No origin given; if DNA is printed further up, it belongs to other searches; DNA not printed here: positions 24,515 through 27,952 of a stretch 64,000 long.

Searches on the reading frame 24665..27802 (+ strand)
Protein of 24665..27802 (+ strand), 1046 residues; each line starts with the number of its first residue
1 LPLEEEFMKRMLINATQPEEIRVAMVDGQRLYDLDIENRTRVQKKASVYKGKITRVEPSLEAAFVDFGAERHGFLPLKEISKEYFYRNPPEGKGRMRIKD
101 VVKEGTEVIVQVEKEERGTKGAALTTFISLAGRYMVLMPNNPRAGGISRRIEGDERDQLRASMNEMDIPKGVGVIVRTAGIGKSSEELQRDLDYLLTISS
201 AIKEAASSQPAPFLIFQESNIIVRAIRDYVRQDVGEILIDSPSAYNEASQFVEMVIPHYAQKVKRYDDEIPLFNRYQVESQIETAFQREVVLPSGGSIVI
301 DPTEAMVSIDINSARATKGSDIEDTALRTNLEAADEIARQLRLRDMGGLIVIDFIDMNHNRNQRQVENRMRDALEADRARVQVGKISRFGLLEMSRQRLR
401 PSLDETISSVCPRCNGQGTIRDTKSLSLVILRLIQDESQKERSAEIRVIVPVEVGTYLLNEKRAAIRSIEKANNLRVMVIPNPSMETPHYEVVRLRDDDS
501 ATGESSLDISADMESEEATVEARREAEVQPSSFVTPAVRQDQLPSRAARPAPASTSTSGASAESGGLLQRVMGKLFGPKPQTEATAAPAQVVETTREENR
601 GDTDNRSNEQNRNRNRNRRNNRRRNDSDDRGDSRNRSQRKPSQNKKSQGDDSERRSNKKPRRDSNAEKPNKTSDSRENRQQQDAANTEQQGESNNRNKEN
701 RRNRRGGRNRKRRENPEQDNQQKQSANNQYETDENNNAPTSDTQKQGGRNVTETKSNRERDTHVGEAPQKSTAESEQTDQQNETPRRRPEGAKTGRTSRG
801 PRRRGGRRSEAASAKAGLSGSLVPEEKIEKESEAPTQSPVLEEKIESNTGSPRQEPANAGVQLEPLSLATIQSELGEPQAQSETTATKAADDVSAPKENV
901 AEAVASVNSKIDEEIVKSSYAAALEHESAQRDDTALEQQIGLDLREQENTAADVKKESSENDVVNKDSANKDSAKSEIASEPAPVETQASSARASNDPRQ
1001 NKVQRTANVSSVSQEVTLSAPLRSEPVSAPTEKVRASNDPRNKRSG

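Call 70: search_protein_families(library=pfam, proteins=[window:24665-27802:+], max_evalue=0.00001)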
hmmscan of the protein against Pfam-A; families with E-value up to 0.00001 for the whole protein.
window:24665-27802:+ (1046 aa): 3 families
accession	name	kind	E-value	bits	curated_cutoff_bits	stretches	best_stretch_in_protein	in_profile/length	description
PF10150.14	RNase_E_G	-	4.6e-101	338.2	25.5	1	129-398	1-269/270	Ribonuclease E/G family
PF20833.2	RNase_E_G_Thio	-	2.2e-31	108.3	26.8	1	410-494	1-85/86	RNase E/G, Thioredoxin-like domain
PF00575.29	S1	-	5.6e-12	46.3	22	1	44-126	3-73/74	S1 RNA binding domain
